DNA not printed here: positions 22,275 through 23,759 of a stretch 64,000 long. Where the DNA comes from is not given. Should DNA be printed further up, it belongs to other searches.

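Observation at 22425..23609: Lipobox-anchored protein combining thrombospondin-type-3 Ca-binding repeats with a eukaryote-like PI-PLC X catalytic domain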

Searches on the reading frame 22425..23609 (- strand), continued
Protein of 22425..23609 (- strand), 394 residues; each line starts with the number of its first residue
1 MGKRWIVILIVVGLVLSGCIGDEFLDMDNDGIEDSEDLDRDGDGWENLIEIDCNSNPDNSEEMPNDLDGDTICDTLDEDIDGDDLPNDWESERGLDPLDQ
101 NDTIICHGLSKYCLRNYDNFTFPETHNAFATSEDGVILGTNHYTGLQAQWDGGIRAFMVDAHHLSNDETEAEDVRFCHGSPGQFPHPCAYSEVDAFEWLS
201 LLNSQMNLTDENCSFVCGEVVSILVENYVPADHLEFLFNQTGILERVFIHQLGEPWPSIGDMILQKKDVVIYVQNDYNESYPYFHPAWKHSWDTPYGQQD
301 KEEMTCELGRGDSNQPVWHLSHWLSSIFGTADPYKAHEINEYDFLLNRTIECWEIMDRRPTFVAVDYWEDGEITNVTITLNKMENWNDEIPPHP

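Call 10: find_encoding_contigs(protein=P0105, flank=8000, max_places=3)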
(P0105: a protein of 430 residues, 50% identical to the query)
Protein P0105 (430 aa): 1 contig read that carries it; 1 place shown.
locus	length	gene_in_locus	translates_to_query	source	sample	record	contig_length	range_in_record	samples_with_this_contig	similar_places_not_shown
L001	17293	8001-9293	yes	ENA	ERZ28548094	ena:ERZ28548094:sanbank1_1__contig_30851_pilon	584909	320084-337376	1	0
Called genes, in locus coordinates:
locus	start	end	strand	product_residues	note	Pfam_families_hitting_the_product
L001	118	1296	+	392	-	PF00890:FAD_binding_2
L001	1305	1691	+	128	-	PF02910:Succ_DH_flav_C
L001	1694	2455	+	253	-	PF13085:Fer2_3, PF12838:Fer4_7 (weak), PF13183:Fer4_8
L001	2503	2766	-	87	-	PF05854:MC1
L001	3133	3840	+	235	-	PF01661:Macro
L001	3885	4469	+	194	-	PF01870:Hjc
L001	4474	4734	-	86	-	-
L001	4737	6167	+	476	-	PF02163:Peptidase_M50, PF13180:PDZ_2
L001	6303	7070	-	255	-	-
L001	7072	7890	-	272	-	-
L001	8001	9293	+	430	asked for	PF26178:Rv2075c_cat, PF26146:PI-PLC_X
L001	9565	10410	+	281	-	PF00270:DEAD, PF00271:Helicase_C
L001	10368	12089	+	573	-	PF08494:DEAD_assoc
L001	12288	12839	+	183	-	PF13238:AAA_18 (weak)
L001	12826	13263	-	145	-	PF00383:dCMP_cyt_deam_1, PF14437:MafB19-deam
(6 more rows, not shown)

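Call 12: search_solved_structures(query=A1, max_evalue=10, show_alignments=3)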
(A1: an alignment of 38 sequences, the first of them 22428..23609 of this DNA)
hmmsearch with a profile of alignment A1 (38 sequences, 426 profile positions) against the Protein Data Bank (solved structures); distinct sequences matched with E-value up to 10: 1.
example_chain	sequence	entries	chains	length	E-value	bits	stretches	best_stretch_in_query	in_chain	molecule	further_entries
9n2d_D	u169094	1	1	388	3.8e-05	26.4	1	23-92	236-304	Bam M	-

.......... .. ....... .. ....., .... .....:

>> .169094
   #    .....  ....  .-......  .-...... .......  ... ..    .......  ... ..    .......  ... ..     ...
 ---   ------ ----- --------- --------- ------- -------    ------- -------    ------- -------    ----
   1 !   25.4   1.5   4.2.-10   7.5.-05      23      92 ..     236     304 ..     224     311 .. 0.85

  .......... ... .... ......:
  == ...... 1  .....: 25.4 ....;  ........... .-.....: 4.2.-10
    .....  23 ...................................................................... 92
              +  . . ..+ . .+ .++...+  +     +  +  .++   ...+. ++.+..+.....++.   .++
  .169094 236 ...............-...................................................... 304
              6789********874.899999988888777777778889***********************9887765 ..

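Call 20: predict_structure(alignment_id=A1)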
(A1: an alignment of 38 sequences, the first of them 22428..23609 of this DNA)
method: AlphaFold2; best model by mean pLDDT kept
length: 394 residues; sequences in the alignment: 38
mean_pLDDT: 72.6   pTM: 0.71
mean pLDDT of the five models: 72.6, 69.6, 67.4, 65.0, 61.5
residues with pLDDT >= 90: 75; 70-90: 157; 50-70: 98; < 50: 64
segments of 3 or more residues with pLDDT < 50: 130-144, 292-294, 309-319, 360-387, 390-394
pLDDT, mean of each block of 10 residues (from residue 1): 77 66 74 89 85 79 84 90 92 91 86 80 58 36 61 78 90 81 65 87 81 71 87 96 94 84 92 82 79 52 58 47 54 59 66 63 44 40 48 41
secondary structure, 60 per line:
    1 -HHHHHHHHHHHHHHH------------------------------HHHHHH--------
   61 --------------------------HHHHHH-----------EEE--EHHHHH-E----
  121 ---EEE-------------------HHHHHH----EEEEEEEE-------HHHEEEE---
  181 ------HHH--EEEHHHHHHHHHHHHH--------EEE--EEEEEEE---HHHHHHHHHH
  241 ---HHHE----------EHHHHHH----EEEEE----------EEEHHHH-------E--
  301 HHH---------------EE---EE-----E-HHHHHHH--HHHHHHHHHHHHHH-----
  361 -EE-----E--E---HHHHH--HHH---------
elements in order: H2-16 H47-52 H87-92 E104-106 H110-114 E124-126 H146-151 E156-163 E174-177 E192-194 H195-207 E216-218 E221-227 H231-240 H259-264 E269-273 E284-286 H287-290 H333-339 H342-355 H376-380

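Call 22: fold_search(model_id=the predicted structure, library=pdb)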
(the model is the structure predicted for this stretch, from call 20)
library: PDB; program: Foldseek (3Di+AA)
matches with E <= 10: 282; with E <= 0.001: 0
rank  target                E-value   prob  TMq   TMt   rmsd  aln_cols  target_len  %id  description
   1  5fyp_D                3.2e-03  0.99  0.28  0.36   6.3       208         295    9  Calcium-dependent phosphoinositol-specific phospholipase C from a Gram-negative bacterium, Pseudomonas sp, apo form, c (released 2017-01-18)
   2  3ea1_A                4.6e-03  0.90  0.33  0.40   8.0       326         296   15  Crystal Structure of the Y247S/Y251S Mutant of Phosphatidylinositol-Specific Phospholipase C from Bacillus Thuringiens (released 2009-04-14)
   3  5fyp_A                5.2e-03  1.00  0.29  0.39   5.7       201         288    8  Calcium-dependent phosphoinositol-specific phospholipase C from a Gram-negative bacterium, Pseudomonas sp, apo form, c (released 2017-01-18)
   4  1t6m_A                6.2e-03  0.96  0.37  0.46   7.5       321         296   16  X-ray Structure of the R70D PI-PLC enzyme: Insight into the role of calcium and surrounding amino acids on active site (released 2005-08-16)
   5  3ea3_A                6.6e-03  0.96  0.36  0.45   7.4       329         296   14  Crystal Structure of the Y246S/Y247S/Y248S/Y251S Mutant of Phosphatidylinositol-Specific Phospholipase C from Bacillus (released 2009-04-14)
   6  1djg_B                1.2e-02  0.77  0.26  0.19  12.5       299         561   10  PHOSPHOINOSITIDE-SPECIFIC PHOSPHOLIPASE C-DELTA1 FROM RAT COMPLEXED WITH LANTHANUM (released 1997-07-07)
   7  4q6x                  1.8e-02  0.77  0.22  0.29  10.3       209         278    8  Structure of phospholipase D Beta1B1i from Sicarius terrosus venom at 2.14 A resolution (released 2015-03-18)
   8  7t8t                  2.6e-02  0.99  0.29  0.12   4.4       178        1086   11  CryoEM structure of PLCg1 (released 2022-12-21)
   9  5fyr_A                2.6e-02  0.97  0.28  0.37   5.7       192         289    9  Calcium-dependent phosphoinositol-specific phospholipase C from a Gram-negative bacterium, Pseudomonas sp, apo form, m (released 2017-01-18)
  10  2o55                  4.7e-02  0.51  0.27  0.38  12.1       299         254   10  Crystal Structure of a putative glycerophosphodiester phosphodiesterase from Galdieria sulphuraria (released 2006-12-19)
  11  3fby_A                5.4e-02  0.63  0.10  0.08  10.5       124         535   27  The crystal structure of the signature domain of cartilage oligomeric matrix protein. (released 2009-06-23)
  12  1zcc_F                1.4e-01  0.75  0.23  0.36   4.5       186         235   11  Crystal structure of glycerophosphodiester phosphodiesterase from Agrobacterium tumefaciens str.C58 (released 2005-05-03)
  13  9eul                  1.4e-01  0.30  0.23  0.24   9.7       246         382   10  Cryo-EM structure of Staphylococcus aureus bacteriophage phi812 central spike protein - knob and petal domains (released 2025-04-09)
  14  1yo8_A                1.6e-01  0.63  0.09  0.06   9.9        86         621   27  Structure of the C-terminal domain of human thrombospondin-2 (released 2005-09-27)
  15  1zcc_B                2.2e-01  0.66  0.19  0.32   4.2       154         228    8  Crystal structure of glycerophosphodiester phosphodiesterase from Agrobacterium tumefaciens str.C58 (released 2005-05-03)
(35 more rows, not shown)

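Call 59: find_encoding_contigs(protein=window:22425-23609:-, flank=3000, max_places=3)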
Protein window:22425-23609:- (394 aa): 9 contigs read that carry it; 3 places shown.
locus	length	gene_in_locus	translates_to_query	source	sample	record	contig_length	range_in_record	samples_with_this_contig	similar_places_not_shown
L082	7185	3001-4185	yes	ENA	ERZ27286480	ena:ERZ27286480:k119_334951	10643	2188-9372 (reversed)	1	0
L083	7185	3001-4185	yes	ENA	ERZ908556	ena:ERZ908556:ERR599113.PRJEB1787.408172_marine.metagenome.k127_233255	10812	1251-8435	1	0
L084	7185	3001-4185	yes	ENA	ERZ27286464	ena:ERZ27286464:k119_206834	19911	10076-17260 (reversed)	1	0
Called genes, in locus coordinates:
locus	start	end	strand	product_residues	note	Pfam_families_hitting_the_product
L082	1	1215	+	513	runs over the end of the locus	PF02163:Peptidase_M50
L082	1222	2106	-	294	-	-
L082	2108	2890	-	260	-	-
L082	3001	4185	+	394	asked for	PF26178:Rv2075c_cat, PF26146:PI-PLC_X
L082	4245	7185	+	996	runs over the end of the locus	PF00270:DEAD, PF04851:ResIII, PF00271:Helicase_C, PF08494:DEAD_assoc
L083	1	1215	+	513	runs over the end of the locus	PF02163:Peptidase_M50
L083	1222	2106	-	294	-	-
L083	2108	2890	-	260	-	-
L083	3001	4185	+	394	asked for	PF26178:Rv2075c_cat, PF26146:PI-PLC_X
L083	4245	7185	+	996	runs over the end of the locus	PF00270:DEAD, PF04851:ResIII, PF00271:Helicase_C, PF08494:DEAD_assoc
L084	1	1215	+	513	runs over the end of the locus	PF02163:Peptidase_M50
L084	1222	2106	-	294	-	-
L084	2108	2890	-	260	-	-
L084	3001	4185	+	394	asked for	PF26178:Rv2075c_cat, PF26146:PI-PLC_X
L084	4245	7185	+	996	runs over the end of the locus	PF00270:DEAD, PF04851:ResIII, PF00271:Helicase_C, PF08494:DEAD_assoc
